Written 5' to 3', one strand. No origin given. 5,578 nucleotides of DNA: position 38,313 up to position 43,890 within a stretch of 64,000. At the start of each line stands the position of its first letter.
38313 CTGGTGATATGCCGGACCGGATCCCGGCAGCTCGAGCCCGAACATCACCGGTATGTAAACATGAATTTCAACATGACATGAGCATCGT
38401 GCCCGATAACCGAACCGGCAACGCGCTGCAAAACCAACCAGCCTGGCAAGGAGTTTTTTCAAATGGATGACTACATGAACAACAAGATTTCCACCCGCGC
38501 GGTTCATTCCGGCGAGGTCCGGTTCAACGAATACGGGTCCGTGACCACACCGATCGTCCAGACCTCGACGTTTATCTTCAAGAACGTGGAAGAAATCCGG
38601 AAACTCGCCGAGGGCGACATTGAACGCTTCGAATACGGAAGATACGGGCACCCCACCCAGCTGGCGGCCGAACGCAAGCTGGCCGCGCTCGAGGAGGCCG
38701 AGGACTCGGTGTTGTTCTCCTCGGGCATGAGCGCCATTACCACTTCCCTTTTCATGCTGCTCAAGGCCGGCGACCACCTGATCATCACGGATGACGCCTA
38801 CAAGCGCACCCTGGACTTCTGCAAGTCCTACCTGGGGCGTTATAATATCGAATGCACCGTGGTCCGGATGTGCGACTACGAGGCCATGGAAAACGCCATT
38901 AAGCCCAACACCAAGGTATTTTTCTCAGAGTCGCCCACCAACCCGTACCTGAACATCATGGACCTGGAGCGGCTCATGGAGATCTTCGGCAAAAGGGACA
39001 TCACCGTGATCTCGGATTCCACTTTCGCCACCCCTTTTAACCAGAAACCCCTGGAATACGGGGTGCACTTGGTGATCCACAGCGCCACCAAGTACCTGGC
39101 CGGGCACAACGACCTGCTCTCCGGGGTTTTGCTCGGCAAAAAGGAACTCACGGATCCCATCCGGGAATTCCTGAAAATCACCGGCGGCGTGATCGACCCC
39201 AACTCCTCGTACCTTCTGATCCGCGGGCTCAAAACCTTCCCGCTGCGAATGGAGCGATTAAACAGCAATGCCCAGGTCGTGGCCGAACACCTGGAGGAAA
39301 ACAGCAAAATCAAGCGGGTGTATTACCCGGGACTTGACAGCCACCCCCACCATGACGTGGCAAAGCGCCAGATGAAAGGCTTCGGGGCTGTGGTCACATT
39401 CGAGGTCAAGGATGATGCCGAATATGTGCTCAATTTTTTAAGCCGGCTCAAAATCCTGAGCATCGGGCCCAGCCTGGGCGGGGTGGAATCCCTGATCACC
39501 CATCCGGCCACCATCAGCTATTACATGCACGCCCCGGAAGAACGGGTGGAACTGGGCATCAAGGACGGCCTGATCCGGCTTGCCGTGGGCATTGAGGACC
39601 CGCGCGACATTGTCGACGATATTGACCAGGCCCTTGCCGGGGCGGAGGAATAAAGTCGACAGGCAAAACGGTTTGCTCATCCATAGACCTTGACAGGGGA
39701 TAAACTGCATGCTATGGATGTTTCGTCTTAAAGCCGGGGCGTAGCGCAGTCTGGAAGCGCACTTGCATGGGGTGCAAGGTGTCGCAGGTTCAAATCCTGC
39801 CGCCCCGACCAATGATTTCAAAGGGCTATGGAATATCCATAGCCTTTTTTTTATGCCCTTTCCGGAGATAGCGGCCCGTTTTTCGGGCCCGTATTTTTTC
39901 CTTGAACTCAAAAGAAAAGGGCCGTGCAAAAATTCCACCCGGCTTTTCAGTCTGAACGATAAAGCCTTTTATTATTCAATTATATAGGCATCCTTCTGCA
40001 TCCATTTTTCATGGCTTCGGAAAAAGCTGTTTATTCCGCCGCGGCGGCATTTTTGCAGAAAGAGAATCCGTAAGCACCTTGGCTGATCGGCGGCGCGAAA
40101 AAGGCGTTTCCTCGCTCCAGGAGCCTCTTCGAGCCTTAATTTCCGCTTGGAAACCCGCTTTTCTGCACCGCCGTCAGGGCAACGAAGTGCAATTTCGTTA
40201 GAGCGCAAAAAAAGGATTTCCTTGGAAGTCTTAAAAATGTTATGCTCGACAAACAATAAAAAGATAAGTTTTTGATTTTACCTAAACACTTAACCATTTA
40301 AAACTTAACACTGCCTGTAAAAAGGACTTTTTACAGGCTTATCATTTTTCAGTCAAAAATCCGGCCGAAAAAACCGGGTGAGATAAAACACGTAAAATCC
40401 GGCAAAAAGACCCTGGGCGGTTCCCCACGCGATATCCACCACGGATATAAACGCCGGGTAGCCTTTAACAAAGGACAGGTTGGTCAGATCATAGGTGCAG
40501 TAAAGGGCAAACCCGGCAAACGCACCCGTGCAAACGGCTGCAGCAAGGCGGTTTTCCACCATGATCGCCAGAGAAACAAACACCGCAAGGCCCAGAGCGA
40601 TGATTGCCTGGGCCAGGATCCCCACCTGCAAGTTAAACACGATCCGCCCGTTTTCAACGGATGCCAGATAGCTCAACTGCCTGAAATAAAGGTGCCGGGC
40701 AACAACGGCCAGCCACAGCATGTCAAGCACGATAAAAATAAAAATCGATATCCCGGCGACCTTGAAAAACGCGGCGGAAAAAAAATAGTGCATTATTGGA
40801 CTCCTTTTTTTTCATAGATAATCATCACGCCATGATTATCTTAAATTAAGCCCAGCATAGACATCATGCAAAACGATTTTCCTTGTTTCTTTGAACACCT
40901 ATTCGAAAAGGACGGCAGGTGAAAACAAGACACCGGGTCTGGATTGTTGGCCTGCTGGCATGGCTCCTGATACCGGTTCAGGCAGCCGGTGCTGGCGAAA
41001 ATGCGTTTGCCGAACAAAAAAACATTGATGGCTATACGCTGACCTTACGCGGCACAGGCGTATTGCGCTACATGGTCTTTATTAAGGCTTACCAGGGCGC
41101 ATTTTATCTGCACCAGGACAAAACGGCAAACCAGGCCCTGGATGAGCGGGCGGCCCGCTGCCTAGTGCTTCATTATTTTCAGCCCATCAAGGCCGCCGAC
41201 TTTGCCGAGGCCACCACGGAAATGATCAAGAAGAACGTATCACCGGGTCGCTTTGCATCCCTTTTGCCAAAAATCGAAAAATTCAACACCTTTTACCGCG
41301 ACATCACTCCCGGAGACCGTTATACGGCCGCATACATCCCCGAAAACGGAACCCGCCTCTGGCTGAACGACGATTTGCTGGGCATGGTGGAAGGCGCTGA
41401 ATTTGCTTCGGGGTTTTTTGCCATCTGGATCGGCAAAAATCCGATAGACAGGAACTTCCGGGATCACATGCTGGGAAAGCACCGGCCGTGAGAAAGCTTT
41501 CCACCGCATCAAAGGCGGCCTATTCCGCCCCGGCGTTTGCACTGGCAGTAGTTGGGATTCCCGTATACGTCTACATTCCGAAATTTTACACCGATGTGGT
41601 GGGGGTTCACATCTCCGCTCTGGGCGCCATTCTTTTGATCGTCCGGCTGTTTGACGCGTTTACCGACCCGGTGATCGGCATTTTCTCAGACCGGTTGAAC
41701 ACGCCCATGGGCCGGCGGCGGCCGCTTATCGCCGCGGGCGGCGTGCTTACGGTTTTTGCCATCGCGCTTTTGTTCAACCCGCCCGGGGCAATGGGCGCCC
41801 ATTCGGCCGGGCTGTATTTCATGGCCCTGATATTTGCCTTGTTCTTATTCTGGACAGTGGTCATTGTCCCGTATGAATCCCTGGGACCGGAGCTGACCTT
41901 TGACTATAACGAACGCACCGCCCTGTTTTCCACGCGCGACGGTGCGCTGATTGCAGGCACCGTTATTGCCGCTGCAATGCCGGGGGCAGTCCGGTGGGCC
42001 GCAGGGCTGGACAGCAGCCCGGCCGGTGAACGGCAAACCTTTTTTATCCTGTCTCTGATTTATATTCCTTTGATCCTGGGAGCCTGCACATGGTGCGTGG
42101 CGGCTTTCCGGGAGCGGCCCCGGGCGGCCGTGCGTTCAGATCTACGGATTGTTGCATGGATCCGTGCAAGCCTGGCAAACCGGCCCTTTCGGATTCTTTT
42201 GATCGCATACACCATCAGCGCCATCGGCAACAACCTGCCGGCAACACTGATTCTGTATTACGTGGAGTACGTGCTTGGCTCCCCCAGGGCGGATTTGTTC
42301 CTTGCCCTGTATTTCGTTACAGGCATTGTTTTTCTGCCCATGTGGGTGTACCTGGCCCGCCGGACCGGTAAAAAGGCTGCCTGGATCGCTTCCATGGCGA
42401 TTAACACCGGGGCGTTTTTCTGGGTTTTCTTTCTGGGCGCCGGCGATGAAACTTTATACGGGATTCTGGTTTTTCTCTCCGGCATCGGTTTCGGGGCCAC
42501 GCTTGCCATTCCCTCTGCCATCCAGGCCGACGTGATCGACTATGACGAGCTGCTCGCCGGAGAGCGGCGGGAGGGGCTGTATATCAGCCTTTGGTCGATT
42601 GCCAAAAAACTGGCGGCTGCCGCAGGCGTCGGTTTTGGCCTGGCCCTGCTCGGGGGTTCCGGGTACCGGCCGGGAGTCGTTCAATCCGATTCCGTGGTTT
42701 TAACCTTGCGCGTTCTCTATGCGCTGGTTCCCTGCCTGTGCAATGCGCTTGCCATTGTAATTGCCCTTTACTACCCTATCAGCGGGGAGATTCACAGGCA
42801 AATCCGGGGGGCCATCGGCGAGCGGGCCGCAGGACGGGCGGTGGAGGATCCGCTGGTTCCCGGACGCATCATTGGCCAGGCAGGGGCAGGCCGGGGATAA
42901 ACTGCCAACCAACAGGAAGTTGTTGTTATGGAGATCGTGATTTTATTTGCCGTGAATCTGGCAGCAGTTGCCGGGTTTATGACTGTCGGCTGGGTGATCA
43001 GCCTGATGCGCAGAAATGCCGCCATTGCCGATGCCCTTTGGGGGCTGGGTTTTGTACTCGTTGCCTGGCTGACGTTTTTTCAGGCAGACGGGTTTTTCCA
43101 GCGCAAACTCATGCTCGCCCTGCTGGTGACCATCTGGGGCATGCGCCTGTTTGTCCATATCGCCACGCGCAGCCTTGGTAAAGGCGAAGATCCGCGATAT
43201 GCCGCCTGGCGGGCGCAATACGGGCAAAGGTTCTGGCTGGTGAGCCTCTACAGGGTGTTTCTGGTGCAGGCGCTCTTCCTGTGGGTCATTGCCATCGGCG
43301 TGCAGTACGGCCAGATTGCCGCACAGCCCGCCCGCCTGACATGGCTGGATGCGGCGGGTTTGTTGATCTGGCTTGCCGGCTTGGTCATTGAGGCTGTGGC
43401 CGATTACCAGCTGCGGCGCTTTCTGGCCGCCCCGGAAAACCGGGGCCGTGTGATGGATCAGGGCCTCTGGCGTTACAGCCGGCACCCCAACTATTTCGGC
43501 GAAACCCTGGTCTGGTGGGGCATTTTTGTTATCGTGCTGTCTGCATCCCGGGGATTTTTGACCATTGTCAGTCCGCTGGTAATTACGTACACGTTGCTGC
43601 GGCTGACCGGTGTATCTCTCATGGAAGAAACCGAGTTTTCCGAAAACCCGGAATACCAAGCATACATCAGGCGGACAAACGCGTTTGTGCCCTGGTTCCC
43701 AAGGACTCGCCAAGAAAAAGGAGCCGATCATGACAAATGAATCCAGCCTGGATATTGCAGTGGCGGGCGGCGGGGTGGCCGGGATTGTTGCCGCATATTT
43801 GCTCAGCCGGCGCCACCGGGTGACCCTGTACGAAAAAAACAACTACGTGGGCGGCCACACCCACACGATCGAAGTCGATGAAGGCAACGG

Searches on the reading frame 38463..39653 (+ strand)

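Call 49: search_protein_families(library=pfam, proteins=[window:38463-39653:+], max_evalue=0.00001)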
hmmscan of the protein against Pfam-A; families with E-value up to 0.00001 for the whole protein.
window:38463-39653:+ (396 aa): 2 families
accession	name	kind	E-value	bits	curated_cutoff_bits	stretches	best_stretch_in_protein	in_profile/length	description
PF01053.26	Cys_Met_Meta_PP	-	8.3e-131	436.5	27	1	11-391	2-380/381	Cys/Met metabolism PLP-dependent enzyme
PF00155.27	Aminotran_1_2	-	1.3e-10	41.4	19.7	1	58-191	35-191/361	Aminotransferase class I and II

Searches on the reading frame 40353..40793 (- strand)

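Call 66: search_protein_families(library=pfam, proteins=[window:40353-40793:-], max_evalue=0.0001)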
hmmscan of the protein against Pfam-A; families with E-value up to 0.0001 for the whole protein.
window:40353-40793:- (146 aa): 1 family
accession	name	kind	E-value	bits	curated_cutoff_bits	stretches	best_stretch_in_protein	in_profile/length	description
PF09945.14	DUF2177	-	7.2e-21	75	26.9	1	15-130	7-117/124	Predicted membrane protein (DUF2177)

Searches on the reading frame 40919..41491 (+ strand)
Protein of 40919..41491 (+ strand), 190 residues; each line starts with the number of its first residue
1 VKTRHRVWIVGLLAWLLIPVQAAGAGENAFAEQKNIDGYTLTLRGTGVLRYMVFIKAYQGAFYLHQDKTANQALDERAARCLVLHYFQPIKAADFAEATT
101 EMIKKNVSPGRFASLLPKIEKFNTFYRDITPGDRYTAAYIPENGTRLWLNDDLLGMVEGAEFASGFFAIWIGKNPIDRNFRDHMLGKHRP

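Call 66: search_protein_families(library=pfam, proteins=[window:40919-41491:+], max_evalue=0.0001)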
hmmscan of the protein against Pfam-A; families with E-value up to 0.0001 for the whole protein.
window:40919-41491:+ (190 aa): 1 family
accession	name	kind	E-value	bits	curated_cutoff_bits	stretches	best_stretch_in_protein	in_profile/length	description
PF16036.10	Chalcone_3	-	8.4e-34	117.5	27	1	29-186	8-165/165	Chalcone isomerase-like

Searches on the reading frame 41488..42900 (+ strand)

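Call 49: search_protein_families(library=pfam, proteins=[window:41488-42900:+], max_evalue=0.00001)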
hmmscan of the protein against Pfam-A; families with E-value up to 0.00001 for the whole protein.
window:41488-42900:+ (470 aa): 2 families
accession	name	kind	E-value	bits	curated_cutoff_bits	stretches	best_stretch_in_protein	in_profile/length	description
PF13347.12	MFS_2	-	9.4e-90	301.6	27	1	12-432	2-426/427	MFS/sugar transport protein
PF07690.21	MFS_1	-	9.1e-10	38.4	33.4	1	237-441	1-184/347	Major Facilitator Superfamily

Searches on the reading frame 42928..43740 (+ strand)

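Call 51: search_protein_families(library=ncbifam, proteins=[window:42928-43740:+], max_evalue=0.00001)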
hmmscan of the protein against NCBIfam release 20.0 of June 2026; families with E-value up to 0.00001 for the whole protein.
window:42928-43740:+ (270 aa): 0 families

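Call 66: search_protein_families(library=pfam, proteins=[window:42928-43740:+], max_evalue=0.0001)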
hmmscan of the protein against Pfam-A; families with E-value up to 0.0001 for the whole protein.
window:42928-43740:+ (270 aa): 4 families
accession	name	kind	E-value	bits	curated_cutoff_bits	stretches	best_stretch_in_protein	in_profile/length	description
PF06966.17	DUF1295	-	1.6e-70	237.7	20.4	1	22-250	2-235/235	Protein of unknown function (DUF1295)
PF02544.21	Steroid_dh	-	7.7e-08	32.9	22.6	1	134-206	33-107/150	3-oxo-5-alpha-steroid 4-dehydrogenase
PF04191.18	PEMT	-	2.2e-06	28.5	25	1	154-225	16-91/105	Phospholipid methyltransferase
PF04140.19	ICMT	-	1.4e-05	25.9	24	1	170-224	30-82/95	Isoprenylcysteine carboxyl methyltransferase (ICMT) family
